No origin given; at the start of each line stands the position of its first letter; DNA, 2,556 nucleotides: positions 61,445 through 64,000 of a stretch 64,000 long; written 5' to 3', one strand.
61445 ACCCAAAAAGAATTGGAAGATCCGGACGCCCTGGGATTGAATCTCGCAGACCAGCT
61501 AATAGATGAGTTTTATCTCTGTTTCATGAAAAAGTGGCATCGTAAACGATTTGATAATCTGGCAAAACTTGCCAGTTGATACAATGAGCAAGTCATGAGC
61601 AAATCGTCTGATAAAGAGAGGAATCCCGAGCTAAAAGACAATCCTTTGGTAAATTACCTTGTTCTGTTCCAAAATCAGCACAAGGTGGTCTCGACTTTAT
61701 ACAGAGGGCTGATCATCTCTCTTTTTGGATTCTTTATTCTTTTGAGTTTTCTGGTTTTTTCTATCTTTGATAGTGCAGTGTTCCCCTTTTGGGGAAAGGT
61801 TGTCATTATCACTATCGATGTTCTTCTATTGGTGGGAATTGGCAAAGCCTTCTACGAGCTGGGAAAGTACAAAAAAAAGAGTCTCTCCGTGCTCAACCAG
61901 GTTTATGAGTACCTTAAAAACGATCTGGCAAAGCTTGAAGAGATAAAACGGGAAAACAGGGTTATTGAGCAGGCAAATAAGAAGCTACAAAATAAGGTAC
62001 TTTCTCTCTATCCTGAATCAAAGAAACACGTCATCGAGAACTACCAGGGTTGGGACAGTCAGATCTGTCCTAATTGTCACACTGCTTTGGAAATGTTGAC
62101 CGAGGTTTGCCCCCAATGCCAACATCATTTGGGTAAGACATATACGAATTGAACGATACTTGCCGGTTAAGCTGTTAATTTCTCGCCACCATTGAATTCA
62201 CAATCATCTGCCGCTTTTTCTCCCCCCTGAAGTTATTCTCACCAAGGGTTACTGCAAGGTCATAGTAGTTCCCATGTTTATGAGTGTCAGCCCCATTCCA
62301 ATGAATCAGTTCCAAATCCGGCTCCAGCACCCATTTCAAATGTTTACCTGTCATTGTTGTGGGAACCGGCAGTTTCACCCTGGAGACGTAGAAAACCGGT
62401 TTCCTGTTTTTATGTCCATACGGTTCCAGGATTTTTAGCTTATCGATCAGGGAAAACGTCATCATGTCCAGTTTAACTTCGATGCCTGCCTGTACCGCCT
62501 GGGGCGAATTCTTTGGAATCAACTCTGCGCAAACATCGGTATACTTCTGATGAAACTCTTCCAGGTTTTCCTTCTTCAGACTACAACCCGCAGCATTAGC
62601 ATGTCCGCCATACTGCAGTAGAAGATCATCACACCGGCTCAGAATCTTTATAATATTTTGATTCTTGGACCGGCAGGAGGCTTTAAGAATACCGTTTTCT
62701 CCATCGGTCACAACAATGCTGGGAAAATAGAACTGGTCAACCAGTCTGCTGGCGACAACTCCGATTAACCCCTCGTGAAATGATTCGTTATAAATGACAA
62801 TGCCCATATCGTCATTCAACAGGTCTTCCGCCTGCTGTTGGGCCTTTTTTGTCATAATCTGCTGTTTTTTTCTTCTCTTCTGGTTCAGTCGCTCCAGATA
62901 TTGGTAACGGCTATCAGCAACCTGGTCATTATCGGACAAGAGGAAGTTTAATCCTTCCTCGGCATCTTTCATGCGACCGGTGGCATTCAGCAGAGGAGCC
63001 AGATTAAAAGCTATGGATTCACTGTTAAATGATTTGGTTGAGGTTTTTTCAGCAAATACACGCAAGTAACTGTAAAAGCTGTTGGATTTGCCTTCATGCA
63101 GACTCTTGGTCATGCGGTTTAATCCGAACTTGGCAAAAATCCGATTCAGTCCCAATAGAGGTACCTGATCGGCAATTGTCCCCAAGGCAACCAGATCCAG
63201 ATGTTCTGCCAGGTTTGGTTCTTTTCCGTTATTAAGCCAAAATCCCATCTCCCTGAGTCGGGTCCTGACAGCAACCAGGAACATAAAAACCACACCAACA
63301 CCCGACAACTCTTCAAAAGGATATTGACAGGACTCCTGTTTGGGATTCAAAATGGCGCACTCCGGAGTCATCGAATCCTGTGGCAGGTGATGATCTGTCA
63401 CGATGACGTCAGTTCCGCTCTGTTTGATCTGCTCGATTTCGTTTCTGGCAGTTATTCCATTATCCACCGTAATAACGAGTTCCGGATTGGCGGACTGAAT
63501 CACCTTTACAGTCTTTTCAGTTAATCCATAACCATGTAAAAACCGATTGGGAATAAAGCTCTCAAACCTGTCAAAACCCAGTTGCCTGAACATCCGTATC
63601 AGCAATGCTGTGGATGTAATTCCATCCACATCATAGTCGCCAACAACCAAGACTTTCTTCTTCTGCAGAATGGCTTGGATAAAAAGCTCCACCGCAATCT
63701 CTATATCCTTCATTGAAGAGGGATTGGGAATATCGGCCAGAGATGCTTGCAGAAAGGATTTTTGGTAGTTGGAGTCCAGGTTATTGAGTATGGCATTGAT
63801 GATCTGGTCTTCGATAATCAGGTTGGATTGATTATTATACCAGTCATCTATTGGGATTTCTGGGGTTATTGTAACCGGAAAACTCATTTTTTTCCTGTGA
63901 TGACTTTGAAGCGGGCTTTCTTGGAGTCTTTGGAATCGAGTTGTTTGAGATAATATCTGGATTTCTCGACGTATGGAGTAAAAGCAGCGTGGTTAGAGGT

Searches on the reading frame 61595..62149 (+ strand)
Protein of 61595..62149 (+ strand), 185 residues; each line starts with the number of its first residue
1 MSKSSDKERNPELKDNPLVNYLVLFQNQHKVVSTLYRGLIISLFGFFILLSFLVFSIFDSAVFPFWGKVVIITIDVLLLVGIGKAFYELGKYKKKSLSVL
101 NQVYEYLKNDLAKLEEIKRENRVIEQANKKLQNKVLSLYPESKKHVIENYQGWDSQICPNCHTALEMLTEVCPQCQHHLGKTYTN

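Call 104: search_protein_families(library=pfam, proteins=[window:61595-62149:+], max_evalue=0.01)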
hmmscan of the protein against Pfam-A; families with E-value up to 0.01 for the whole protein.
window:61595-62149:+ (185 aa): 2 families
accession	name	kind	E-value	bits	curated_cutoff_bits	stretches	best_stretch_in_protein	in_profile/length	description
PF12773.13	DZR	-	0.00071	20.1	27.3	1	154-178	11-33/45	Double zinc ribbon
PF18551.6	TackOD1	-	0.0028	17.7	32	1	123-176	41-95/188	Thaumarchaeal output domain 1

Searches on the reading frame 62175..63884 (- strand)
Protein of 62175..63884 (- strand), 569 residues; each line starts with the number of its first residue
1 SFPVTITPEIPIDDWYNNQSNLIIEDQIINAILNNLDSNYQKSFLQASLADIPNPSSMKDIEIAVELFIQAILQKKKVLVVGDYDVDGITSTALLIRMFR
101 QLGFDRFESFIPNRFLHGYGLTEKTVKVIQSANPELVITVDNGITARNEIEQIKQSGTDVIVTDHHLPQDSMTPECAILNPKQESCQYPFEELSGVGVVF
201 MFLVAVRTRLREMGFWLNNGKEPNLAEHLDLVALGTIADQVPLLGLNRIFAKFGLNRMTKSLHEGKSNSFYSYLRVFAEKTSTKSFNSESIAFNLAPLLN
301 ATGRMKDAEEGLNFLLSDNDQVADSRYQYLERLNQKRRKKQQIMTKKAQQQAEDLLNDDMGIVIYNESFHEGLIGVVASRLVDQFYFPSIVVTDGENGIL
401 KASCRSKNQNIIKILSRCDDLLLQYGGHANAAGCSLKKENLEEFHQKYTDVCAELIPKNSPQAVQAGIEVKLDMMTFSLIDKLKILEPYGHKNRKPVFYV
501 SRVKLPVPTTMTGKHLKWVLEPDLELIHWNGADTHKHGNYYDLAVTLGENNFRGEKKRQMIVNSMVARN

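Call 104: search_protein_families(library=pfam, proteins=[window:62175-63884:-], max_evalue=0.01)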
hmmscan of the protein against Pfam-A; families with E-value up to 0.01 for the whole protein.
window:62175-63884:- (569 aa): 3 families
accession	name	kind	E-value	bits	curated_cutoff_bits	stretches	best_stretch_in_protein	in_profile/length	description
PF01368.27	DHH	-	3.5e-27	95.6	28.1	1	77-236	1-125/125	DHH family, N-terminal domain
PF17768.7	RecJ_OB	-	2.4e-17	63.4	27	1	469-563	4-106/107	RecJ OB domain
PF02272.25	DHHA1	-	8.3e-11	42.7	25.9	1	363-453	6-101/102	DHHA1 domain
